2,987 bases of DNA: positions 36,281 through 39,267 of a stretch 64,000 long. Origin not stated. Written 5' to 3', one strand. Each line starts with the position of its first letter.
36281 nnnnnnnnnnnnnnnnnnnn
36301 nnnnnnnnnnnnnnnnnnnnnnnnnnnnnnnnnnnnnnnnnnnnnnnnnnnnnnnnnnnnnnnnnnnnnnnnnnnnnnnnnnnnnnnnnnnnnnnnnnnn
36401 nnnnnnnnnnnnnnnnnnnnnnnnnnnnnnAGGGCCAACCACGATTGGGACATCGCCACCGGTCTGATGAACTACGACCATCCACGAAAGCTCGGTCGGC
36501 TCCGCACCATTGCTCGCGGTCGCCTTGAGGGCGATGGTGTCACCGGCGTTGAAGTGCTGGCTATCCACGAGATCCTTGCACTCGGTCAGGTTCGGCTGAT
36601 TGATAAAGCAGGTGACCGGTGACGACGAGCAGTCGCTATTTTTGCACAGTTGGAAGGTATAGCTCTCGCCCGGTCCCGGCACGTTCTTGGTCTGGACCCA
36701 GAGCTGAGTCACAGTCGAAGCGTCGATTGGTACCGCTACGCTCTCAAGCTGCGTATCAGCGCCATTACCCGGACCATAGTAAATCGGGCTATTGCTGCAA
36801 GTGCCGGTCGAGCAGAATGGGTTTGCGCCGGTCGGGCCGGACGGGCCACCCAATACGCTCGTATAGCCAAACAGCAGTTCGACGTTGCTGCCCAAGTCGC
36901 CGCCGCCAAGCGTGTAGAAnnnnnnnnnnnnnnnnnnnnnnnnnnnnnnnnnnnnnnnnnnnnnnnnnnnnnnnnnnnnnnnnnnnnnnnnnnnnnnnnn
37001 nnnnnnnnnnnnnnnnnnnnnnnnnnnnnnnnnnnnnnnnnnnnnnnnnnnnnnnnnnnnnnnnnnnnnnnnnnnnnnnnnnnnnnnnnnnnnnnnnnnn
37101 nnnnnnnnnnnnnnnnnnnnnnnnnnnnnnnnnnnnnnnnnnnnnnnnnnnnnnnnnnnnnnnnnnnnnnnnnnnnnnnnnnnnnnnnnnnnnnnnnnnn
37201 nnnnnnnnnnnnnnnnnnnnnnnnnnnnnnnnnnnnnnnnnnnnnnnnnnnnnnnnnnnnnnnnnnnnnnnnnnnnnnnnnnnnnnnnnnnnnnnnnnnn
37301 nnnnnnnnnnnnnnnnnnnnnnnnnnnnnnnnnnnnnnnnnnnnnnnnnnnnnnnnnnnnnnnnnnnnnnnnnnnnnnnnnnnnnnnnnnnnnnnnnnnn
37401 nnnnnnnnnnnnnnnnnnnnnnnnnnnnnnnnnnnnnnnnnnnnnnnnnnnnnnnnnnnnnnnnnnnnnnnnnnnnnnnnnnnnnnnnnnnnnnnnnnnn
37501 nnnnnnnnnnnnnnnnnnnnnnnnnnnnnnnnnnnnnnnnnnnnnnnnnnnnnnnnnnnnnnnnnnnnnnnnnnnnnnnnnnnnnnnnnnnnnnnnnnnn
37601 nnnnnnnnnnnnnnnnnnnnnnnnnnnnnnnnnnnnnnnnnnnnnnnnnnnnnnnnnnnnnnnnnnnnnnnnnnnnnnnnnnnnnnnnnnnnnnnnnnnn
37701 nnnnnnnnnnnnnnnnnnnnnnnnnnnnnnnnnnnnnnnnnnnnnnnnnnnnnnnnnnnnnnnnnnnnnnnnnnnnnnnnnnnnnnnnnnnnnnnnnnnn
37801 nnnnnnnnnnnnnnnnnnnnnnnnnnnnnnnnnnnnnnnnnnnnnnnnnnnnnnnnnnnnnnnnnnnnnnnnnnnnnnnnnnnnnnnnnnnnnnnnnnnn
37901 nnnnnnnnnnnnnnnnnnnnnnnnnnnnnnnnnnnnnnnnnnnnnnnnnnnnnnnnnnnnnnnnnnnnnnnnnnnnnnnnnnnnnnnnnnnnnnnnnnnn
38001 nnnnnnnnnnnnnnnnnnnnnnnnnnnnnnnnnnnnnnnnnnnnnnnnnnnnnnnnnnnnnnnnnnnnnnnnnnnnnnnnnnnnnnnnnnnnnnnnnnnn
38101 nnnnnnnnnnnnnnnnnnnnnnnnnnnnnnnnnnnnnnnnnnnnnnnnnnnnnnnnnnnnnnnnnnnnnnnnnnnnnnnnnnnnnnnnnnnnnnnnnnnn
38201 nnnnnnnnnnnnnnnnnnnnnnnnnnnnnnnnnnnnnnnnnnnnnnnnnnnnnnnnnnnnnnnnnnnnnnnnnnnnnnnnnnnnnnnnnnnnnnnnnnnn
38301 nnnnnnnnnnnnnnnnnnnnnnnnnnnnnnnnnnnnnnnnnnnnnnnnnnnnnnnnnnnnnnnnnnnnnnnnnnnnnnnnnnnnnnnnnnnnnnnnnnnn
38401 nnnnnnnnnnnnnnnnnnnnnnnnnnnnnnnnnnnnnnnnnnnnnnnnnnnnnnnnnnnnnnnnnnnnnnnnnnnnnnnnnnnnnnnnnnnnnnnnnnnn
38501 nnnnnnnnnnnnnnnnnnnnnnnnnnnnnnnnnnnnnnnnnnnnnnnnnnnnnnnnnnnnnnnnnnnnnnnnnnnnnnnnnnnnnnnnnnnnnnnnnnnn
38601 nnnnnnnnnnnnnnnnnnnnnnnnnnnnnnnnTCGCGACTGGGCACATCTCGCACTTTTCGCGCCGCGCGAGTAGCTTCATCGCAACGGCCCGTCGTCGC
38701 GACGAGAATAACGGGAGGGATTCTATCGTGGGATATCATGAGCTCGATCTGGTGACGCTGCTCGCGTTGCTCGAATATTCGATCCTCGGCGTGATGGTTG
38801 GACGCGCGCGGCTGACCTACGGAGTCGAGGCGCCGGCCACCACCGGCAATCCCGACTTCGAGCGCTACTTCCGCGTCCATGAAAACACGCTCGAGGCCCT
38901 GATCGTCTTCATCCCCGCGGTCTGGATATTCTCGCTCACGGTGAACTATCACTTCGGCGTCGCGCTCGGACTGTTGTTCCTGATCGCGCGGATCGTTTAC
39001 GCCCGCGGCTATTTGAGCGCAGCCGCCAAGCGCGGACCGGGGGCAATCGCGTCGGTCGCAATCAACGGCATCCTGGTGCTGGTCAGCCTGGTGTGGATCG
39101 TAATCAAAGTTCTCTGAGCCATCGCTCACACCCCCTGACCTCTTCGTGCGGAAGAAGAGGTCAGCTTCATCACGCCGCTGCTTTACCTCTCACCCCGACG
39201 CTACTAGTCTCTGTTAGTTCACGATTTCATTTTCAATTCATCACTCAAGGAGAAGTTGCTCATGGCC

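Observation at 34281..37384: Three divergent collagen-like paralogs with length-matched triple helices: candidate heterotrimeric bacterial collagen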

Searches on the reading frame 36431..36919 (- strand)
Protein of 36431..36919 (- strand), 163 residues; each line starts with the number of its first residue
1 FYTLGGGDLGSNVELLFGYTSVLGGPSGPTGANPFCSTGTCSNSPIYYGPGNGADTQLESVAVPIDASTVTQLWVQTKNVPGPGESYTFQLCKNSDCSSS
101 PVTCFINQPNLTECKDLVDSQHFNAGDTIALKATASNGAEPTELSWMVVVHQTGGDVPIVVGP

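Call 11: find_homologous_proteins(query=A2, max_evalue=0.001)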
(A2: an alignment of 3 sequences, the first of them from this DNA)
Query A2 (3 sequences) (163 aa, profile of the alignment): 224 proteins with E <= 0.001 among 2929 candidates; the best 120 are listed.
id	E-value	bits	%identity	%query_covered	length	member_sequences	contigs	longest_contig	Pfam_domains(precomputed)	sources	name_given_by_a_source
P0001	1.5e-62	229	31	59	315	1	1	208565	-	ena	-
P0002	4.6e-55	204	30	69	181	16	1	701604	-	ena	-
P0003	3.1e-54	202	31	87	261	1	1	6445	PF01391.24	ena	-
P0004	9.7e-54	200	29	60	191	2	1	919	-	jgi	-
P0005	1.1e-53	200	31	69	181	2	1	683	-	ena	-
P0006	1.4e-48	183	34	70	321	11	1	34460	PF01391.24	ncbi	-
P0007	3.7e-48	182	30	79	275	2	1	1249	PF01391.24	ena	-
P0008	4.0e-48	182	36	70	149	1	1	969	-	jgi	jgi:hypothetical protein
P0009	5.0e-48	181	32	69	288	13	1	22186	PF01391.24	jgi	jgi:hypothetical protein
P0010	2.1e-47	179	35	63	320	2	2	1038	PF01391.24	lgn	-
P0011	2.1e-46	176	30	69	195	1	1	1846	-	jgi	-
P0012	3.4e-45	172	34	58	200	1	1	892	-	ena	-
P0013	1.8e-44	170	35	48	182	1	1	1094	-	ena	-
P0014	1.1e-43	167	28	70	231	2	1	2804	PF01391.24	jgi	-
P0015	1.1e-42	164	31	63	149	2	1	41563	-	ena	-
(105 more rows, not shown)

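Call 12: find_related_loci(query=A2, collection=genome_contigs, flank=6000)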
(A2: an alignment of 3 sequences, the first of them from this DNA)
Query A2 (163 aa) in genome_contigs; peptide patterns used: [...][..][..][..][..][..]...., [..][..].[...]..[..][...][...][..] (x = any residue, [..] = any of these).
42 stretches matched a pattern; 19 encode a relative of the query (tblastn E <= 1e-3); 18 distinct loci.
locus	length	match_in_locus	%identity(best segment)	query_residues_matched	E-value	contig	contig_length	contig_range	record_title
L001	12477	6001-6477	79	1-159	6e-84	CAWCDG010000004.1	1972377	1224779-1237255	MAG: uncultured delta proteobacterium isolate MFD09286.bin.2.99 genome assembly, contig: contig_22845, whole genome shot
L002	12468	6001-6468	86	1-156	5e-82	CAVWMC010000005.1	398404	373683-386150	MAG: uncultured delta proteobacterium isolate MFD04463.bin.1.288 genome assembly, contig: contig_31223, whole genome sho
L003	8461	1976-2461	77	1-157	1e-75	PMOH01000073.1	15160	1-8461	MAG: Deltaproteobacteria bacterium isolate palsa_1089 73.20110600_P1M.15_contig_21790, whole genome shotgun sequence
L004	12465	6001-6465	74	1-155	8e-76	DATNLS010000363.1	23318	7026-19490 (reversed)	MAG TPA_asm: Candidatus Acidiferrales bacterium isolate SMAG_U11458 k141_65600, whole genome shotgun sequence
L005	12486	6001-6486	77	1-157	3e-75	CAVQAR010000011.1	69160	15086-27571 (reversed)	MAG: uncultured delta proteobacterium isolate MFD09286.bin.2.47 genome assembly, contig: contig_22843, whole genome shot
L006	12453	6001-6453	74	1-163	4e-75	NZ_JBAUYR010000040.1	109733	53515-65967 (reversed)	MAG: Candidatus Binatus sp. isolate MFD06940_ilm_asm_bin44 k127_167326, whole genome shotgun sequence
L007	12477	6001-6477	79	1-161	4e-75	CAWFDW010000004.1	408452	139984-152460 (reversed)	MAG: uncultured delta proteobacterium isolate MFD05513.bin.2.169 genome assembly, contig: contig_28040, whole genome sho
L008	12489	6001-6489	71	1-155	4e-74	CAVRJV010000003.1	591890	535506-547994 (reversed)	MAG: uncultured delta proteobacterium isolate MFD05580.bin.2.15 genome assembly, contig: contig_27222, whole genome shot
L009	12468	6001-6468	70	1-163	4e-71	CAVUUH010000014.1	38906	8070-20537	MAG: uncultured delta proteobacterium isolate MFD00964.bin.2.3 genome assembly, contig: contig_141941, whole genome shot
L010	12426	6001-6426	73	1-153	5e-68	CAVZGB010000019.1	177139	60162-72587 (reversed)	MAG: uncultured delta proteobacterium isolate MFD05521.bin.1.220 genome assembly, contig: contig_65877, whole genome sho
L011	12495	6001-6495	72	1-163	2e-67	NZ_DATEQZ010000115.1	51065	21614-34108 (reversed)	MAG: Candidatus Binatus sp. isolate SMAG_U9060 k141_544884, whole genome shotgun sequence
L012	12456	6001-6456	66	1-163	1e-62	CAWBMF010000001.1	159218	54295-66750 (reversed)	MAG: uncultured delta proteobacterium isolate MFD00731.bin.1.188 genome assembly, contig: contig_10000, whole genome sho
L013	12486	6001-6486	77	1-157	1e-75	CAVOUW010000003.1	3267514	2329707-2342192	MAG: uncultured delta proteobacterium isolate MFD10064.bin.1.24 genome assembly, contig: contig_9770, whole genome shotg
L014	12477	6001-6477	67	1-163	4e-65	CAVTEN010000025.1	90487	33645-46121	MAG: uncultured delta proteobacterium isolate MFD00964.bin.2.270 genome assembly, contig: contig_48030, whole genome sho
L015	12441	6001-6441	49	2-153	3e-36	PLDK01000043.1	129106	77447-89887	MAG: Deltaproteobacteria bacterium isolate palsa_1114 73.20111000_P2D.7_contig_1360, whole genome shotgun sequence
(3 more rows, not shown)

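Call 19: find_related_loci(query=A2, collection=metagenome_contigs, flank=5000)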
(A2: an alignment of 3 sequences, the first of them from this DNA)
Query A2 (163 aa) in metagenome_contigs; peptide patterns used: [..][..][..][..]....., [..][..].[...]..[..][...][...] (x = any residue, [..] = any of these).
424 stretches matched a pattern; 88 encode a relative of the query (tblastn E <= 1e-3); the best 80 are kept; 79 distinct loci.
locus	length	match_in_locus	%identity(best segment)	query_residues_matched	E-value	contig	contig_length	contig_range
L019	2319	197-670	82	1-157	2e-84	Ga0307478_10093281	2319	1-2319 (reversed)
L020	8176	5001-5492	82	1-163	5e-82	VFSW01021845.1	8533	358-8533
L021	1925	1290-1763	80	1-158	6e-85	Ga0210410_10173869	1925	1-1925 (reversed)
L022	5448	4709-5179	80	1-157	3e-81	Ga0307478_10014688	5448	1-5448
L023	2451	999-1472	80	1-158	1e-82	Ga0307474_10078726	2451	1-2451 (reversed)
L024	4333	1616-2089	80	1-158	8e-81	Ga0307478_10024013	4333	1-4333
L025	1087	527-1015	77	1-158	4e-86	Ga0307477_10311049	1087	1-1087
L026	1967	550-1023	80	1-157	2e-82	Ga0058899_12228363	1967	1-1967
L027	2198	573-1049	77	1-158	3e-81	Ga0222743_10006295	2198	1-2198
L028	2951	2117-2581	76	1-155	7e-79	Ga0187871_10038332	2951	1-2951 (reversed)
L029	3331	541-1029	79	1-158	7e-78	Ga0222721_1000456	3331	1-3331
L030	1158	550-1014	75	1-155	2e-82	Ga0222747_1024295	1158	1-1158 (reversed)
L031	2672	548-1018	79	1-157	4e-77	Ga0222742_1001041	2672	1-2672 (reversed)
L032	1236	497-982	77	1-157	1e-80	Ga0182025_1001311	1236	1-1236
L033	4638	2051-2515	74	1-155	1e-75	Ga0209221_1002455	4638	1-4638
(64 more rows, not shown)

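Call 37: predict_structure(alignment_id=A3)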
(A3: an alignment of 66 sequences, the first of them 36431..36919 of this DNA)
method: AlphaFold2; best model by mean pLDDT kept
length: 163 residues; sequences in the alignment: 66
mean_pLDDT: 85.4   pTM: 0.82
mean pLDDT of the five models: 85.4, 84.5, 84.2, 83.0, 82.4
residues with pLDDT >= 90: 104; 70-90: 24; 50-70: 33; < 50: 2
segments of 3 or more residues with pLDDT < 50: none
pLDDT, mean of each block of 10 residues (from residue 1): 84 56 79 55 87 90 95 96 96 96 93 97 96 94 94 64 61
secondary structure, 60 per line:
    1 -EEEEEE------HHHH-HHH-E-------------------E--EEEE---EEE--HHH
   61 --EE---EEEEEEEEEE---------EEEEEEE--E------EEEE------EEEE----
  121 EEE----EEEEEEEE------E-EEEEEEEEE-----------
elements in order: E2-7 H14-17 E46-49 E53-55 E68-77 E87-93 E103-106 E113-116 E121-123 E128-135 E144-152

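Call 39: fold_search(model_id=the predicted structure, library=pdb)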
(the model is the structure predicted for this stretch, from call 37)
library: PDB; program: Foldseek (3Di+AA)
matches with E <= 10: 1603; with E <= 0.001: 22
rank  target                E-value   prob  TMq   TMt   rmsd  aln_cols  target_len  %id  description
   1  9lkk_D                1.0e-04  1.00  0.38  0.45   6.5       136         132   13  Crystal structure of C1ql1-gC1q hexamer (released 2025-12-17)
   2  9lkk_F                1.2e-04  1.00  0.38  0.45   6.5       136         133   13  Crystal structure of C1ql1-gC1q hexamer (released 2025-12-17)
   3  4qq2_C                1.8e-04  1.00  0.39  0.46   8.2       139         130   16  Crystal structure of C1QL1 (released 2015-04-15)
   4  5ybz_C                2.0e-04  1.00  0.38  0.45   6.4       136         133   12  High resolution structure of complement C1q-like protein 3 C1q domain (released 2018-10-03)
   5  4d7y                  2.3e-04  1.00  0.42  0.49   6.2       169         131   11  Crystal structure of mouse C1QL1 globular domain (released 2015-01-28)
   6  4qql_C                3.5e-04  1.00  0.36  0.43   7.6       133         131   13  Crystal structure of C1QL3 in P1 space group (released 2015-04-22)
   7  4oum                  4.4e-04  1.00  0.37  0.43   5.3       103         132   14  Crystal structure of human Caprin-2 C1q domain (released 2014-10-29)
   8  4qpy_A                4.4e-04  1.00  0.37  0.43   7.0       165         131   10  Crystal structure of C1QL2 (released 2015-04-15)
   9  4oul_B                4.9e-04  1.00  0.36  0.43   5.5       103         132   16  Crystal structure of human Caprin-2 C1q domain (released 2014-10-29)
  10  9h3d_E                4.9e-04  1.00  0.38  0.41  11.7       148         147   14  F-ENA exosporium anchoring complex between ExsF and a peptide derived from the N-terminus of F-Anchor (released 2025-03-12)
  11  4qqh                  5.5e-04  1.00  0.38  0.45   6.6       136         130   10  Crystal structure of C1QL3 in space group H32 (released 2015-04-15)
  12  5kc7_A                5.9e-04  1.00  0.38  0.44   8.1       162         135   10  Crystal structure of Cbln1 (Val55-Gly58 deletion mutant) (released 2016-07-27)
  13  5kc6_A                5.9e-04  1.00  0.38  0.43   8.1       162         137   10  Crystal structure of Cbln1 (Val55-Gly58 deletion mutant) (released 2016-07-27)
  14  4jdo_B                5.9e-04  1.00  0.31  0.25   6.1       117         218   11  Secreted chlamydial protein pgp3, coiled-coil deletion (released 2013-06-05)
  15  4oul_E                6.2e-04  1.00  0.35  0.42   5.7       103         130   14  Crystal structure of human Caprin-2 C1q domain (released 2014-10-29)
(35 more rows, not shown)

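Call 40: search_solved_structures(query=A2, max_evalue=10)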
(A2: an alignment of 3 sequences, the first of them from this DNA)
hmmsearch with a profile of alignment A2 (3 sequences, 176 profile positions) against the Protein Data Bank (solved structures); distinct sequences matched with E-value up to 10: 1.
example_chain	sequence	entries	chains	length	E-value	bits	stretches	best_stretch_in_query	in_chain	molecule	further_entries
1eww_A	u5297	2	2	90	0.13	15.4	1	96-144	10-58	ANTIFREEZE PROTEIN | thermal hysteresis protein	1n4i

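Call 42: fold_search(model_id=the predicted structure, library=viral)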
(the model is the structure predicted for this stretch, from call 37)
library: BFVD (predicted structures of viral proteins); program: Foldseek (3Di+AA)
matches with E <= 10: 1857; with E <= 0.001: 102
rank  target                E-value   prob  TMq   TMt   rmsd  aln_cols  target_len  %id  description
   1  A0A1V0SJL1            1.2e-08  1.00  0.57  0.18  21.2       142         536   21  Collagen triple helix repeat motif-containing protein [Klosneuvirus KNV1]
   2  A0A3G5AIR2            2.0e-08  1.00  0.58  0.09  19.8       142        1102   22  Collagen-like protein [Solumvirus sp.]
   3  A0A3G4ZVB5            2.4e-08  1.00  0.62  0.35   2.5       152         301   16  Uncharacterized protein (Fragment) [Edafosvirus sp.]
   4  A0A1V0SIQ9            5.8e-08  1.00  0.59  0.35  21.7       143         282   21  Collagen triple helix repeat motif-containing protein [Klosneuvirus KNV1]
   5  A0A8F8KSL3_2          9.6e-08  1.00  0.61  0.09   3.5       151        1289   16  Pectinesterase A/Acyl-CoA thioester hydrolase [Clandestinovirus]
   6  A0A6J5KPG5            1.3e-07  1.00  0.68  0.62   1.8       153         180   10  Major tropism determinant N-terminal domain-containing protein [uncultured Caudovirales phage]
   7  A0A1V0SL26            1.5e-07  1.00  0.53  0.37   2.7       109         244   20  Uncharacterized protein [Klosneuvirus KNV1]
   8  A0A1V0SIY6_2          2.5e-07  1.00  0.65  0.08   2.2       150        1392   12  Collagen triple helix repeat containing protein [Klosneuvirus KNV1]
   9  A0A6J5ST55            4.6e-07  1.00  0.64  0.15   2.6       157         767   14  Collagen triple helix repeat [uncultured Caudovirales phage]
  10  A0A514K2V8            6.4e-07  1.00  0.63  0.27   3.3       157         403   18  Uncharacterized protein [Nitrosopumilus spindle-shaped virus]
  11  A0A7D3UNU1            3.2e-06  1.00  0.50  0.16  19.1       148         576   22  Collagen triple helix repeat protein [Fadolivirus FV1/VV64]
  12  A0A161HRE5            6.6e-06  1.00  0.53  0.36   8.0       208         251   10  Uncharacterized protein [Powai lake megavirus]
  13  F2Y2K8                7.4e-06  1.00  0.57  0.28   4.7       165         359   14  (no name in the UniProt tables at hand)
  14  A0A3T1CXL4            1.3e-05  1.00  0.49  0.39  10.3       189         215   15  C1q domain-containing protein [Acanthamoeba castellanii medusavirus J1]
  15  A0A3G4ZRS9            1.6e-05  1.00  0.52  0.33   5.6       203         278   12  BclB C-terminal domain-containing protein [Terrestrivirus sp.]
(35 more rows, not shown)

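Call 55: search_protein_representatives(alignment_id=A2)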
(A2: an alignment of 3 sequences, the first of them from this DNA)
Query: 3 sequences, 176 profile positions. Proteins with E-value up to 0.001 (for the whole library): 63; up to 1e-10: 39; up to 1e-30: 6. The best 63 are listed.
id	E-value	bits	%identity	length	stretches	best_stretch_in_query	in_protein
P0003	9.8e-55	201.5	-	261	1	1-155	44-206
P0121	8.0e-46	172.5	-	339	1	4-167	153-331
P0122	2.7e-38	148.0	-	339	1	5-170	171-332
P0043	7.4e-37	143.3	-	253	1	4-174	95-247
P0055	1.4e-34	135.9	-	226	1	4-167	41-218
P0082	1.2e-31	126.3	-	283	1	5-168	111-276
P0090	1.7e-30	122.5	-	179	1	5-172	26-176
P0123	2.0e-30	122.3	-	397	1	5-176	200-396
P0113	1.2e-28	116.5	-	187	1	6-174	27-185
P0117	2.7e-28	115.4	-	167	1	16-167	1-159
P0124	1.7e-27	112.8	-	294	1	5-168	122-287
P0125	3.3e-24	102.1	-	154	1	40-176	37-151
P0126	8.0e-24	100.8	-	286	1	25-125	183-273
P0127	1.0e-23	100.5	-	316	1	10-171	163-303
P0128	5.2e-23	98.2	-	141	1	17-171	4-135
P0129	2.7e-22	95.9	-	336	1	6-171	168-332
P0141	2.2e-17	79.9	-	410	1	37-169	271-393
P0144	3.8e-16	75.8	-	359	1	4-167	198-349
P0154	6.1e-10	55.6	-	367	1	5-153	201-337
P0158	1.7e-08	50.9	-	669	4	28-85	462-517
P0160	3.0e-08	50.1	-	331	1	11-169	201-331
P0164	2.2e-07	47.3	-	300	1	3-167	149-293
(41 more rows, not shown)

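Call 79: list_cluster_members(proteins=[P0121, P0123, P0127, P0129, P0141, P0144, P0154, P0158, P0160, P0164])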
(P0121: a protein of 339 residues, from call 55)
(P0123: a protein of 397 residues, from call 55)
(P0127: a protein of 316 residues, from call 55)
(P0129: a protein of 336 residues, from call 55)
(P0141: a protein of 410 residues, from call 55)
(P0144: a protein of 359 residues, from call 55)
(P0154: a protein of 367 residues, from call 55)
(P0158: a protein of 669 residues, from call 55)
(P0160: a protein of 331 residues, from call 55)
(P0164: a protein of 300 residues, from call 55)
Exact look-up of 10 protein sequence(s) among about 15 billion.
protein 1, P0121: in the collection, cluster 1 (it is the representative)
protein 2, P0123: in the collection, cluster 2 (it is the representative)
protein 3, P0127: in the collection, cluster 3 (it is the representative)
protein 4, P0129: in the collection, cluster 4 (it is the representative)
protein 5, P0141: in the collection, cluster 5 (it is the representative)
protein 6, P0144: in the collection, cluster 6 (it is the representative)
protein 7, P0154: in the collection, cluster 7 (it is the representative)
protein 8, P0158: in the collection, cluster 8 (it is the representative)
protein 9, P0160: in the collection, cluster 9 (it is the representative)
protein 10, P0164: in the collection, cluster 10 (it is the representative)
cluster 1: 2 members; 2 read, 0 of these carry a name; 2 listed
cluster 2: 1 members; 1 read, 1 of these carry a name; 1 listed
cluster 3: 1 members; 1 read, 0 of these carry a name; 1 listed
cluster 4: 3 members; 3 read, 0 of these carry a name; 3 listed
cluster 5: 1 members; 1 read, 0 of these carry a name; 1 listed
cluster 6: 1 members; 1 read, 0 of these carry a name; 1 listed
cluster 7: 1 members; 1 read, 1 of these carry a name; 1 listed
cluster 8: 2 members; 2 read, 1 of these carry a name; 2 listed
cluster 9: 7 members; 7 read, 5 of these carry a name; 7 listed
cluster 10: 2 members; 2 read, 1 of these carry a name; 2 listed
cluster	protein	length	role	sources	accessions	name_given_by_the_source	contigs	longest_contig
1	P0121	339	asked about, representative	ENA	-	-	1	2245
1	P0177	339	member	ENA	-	-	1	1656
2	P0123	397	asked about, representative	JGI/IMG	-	hypothetical protein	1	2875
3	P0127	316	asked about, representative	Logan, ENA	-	-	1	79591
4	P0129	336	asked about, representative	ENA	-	-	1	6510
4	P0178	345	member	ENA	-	-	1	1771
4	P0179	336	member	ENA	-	-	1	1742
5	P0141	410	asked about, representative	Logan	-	-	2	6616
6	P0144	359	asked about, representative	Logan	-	-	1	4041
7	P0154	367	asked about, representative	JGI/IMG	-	Collagen triple helix repeat (20 copies)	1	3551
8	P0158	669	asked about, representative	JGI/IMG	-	hypothetical protein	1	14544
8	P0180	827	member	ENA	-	-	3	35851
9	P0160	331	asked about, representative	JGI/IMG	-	hypothetical protein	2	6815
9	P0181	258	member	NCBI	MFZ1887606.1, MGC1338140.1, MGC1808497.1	MAG: hypothetical protein WAU33_06215 [Candidatus Binataceae bacterium]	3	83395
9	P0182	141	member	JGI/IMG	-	hypothetical protein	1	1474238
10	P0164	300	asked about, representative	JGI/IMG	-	hypothetical protein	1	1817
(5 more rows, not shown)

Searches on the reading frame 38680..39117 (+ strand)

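Call 46: search_protein_families(library=pfam, proteins=[window:38680-39117:+], max_evalue=0.001)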
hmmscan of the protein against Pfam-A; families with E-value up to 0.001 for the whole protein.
window:38680-39117:+ (145 aa): 1 family
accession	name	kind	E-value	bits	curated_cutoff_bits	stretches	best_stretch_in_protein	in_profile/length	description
PF01124.23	MAPEG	-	8.4e-20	71.6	23.4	1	24-137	3-128/129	MAPEG family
